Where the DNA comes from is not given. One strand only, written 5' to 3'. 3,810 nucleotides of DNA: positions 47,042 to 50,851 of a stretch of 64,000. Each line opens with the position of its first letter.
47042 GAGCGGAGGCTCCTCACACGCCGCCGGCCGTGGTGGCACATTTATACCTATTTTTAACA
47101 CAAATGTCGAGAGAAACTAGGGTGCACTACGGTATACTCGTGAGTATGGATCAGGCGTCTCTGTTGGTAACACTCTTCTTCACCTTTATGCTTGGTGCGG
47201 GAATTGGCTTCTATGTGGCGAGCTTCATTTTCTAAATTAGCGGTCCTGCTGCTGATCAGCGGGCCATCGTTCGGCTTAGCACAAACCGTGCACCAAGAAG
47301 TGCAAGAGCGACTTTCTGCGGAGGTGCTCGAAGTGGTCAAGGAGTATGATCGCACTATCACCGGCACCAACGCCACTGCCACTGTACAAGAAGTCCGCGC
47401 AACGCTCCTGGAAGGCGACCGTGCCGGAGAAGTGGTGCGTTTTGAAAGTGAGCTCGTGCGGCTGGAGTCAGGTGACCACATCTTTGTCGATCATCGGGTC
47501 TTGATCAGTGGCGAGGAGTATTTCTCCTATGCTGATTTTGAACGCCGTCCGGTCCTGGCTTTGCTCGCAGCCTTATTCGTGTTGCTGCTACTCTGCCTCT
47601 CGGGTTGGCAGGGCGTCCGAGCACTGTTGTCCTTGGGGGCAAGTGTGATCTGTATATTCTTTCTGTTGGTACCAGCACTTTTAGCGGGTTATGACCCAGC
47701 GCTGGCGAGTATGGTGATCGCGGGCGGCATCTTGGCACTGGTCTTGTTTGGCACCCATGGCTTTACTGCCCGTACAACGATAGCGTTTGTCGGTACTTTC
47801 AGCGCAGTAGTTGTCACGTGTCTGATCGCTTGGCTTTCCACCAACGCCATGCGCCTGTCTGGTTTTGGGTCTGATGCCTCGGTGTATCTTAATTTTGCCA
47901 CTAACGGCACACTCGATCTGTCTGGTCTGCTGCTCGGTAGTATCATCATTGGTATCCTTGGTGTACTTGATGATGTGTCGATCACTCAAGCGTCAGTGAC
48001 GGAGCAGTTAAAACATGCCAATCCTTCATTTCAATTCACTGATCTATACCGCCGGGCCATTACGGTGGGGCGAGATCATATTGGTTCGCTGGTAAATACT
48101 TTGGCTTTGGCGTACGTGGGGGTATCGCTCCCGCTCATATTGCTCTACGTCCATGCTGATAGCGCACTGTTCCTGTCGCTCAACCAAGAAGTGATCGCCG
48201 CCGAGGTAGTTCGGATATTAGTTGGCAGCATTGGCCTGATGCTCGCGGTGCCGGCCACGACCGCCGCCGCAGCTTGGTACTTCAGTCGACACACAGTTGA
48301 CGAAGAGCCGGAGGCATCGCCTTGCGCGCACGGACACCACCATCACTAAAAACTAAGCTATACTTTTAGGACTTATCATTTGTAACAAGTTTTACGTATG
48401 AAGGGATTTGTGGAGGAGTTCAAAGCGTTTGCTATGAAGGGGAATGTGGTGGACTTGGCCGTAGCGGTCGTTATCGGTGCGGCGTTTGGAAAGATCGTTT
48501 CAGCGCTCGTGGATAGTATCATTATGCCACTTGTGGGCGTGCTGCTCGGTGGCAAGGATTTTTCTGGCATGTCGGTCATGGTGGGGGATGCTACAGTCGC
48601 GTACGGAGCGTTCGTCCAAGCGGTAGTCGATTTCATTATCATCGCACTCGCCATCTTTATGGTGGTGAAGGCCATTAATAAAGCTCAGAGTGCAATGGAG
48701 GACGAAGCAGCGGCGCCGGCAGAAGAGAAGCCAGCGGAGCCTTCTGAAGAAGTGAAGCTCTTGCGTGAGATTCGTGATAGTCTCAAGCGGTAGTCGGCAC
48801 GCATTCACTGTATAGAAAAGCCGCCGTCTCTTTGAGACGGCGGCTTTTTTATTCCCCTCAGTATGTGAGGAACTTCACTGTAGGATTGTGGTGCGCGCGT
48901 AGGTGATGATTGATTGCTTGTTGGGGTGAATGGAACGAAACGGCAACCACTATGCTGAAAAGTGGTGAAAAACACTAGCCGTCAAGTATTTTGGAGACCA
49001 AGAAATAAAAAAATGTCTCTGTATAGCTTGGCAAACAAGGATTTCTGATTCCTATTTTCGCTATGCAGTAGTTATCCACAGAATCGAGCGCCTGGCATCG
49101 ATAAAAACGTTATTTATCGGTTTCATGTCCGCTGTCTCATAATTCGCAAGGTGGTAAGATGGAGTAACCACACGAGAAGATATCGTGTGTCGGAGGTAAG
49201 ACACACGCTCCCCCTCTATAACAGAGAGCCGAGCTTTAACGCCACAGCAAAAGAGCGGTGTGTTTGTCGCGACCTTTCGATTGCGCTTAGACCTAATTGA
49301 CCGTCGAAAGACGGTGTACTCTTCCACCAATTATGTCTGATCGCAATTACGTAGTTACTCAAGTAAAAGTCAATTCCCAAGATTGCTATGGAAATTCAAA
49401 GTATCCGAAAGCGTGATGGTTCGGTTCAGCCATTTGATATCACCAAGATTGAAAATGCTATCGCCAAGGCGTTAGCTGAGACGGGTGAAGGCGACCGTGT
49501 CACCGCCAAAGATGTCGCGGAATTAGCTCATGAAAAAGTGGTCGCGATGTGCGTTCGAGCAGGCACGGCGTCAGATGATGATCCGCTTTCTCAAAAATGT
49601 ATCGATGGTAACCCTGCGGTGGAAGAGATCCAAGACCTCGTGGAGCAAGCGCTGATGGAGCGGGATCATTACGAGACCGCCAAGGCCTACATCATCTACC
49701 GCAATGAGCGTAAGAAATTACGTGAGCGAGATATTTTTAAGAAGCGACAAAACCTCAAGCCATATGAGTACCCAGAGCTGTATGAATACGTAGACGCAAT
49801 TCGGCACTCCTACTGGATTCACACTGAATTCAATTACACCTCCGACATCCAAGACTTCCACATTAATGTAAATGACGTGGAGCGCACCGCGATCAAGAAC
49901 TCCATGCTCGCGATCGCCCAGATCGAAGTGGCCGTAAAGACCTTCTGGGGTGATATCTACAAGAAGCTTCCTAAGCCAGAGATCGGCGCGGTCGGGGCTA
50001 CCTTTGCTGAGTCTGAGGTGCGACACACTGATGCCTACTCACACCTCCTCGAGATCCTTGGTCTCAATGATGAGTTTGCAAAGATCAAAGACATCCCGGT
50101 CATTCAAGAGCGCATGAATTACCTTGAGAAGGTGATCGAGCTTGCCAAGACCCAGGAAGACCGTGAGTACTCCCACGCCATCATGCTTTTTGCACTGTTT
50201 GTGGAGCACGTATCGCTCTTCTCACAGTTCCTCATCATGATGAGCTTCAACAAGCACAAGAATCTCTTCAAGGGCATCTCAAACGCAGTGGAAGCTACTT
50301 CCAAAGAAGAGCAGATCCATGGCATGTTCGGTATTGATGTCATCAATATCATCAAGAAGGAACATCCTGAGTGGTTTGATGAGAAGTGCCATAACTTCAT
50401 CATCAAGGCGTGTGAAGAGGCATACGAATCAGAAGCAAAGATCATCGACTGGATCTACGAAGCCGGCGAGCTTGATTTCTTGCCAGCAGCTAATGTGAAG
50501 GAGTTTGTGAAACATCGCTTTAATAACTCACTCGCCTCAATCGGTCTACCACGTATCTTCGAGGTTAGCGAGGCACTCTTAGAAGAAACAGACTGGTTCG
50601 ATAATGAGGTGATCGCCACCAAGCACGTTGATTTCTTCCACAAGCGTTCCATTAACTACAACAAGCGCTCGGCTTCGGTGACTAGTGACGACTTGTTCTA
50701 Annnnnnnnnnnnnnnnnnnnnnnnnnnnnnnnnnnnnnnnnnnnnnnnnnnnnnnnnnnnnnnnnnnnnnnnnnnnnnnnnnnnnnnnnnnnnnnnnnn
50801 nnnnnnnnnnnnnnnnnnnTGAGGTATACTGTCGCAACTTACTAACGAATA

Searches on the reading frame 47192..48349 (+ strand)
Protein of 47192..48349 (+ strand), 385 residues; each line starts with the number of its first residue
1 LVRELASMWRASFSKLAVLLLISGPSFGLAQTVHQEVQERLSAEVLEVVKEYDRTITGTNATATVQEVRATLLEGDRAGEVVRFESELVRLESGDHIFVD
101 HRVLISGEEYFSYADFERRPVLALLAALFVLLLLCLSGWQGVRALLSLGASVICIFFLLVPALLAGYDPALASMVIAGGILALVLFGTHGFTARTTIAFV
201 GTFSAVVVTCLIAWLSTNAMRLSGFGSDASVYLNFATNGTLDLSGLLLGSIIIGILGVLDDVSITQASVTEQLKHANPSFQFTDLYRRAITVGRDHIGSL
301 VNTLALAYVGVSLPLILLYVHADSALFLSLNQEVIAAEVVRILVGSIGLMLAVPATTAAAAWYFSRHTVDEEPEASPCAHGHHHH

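Call 12: search_protein_families(library=pfam, proteins=[window:47192-48349:+], max_evalue=0.001)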
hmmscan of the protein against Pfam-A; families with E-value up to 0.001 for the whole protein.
window:47192-48349:+ (385 aa): 1 family
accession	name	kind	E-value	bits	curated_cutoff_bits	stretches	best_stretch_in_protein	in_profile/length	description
PF07907.16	YibE_F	-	1.5e-68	231.4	27.2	1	123-362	2-241/241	YibE/F-like protein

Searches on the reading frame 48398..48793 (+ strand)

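Call 13: search_protein_families(library=pfam, proteins=[window:48398-48793:+], max_evalue=0.001)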
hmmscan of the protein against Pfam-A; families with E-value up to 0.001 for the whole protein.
window:48398-48793:+ (131 aa): 1 family
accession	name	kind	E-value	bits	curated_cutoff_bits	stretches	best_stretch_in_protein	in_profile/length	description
PF01741.23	MscL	-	2.1e-43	148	27.4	1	4-130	1-123/123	Large-conductance mechanosensitive channel, MscL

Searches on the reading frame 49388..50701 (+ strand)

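Call 12: search_protein_families(library=pfam, proteins=[window:49388-50701:+], max_evalue=0.001)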
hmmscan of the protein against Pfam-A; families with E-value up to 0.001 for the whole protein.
window:49388-50701:+ (437 aa): 2 families
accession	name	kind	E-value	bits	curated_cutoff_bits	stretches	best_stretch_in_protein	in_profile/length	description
PF00268.27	Ribonuc_red_sm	-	3.3e-60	204.3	33.6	1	120-393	1-276/281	Ribonucleotide reductase, small chain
PF03477.21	ATP-cone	-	1.3e-20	74.1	25.8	1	5-110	2-88/88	ATP cone domain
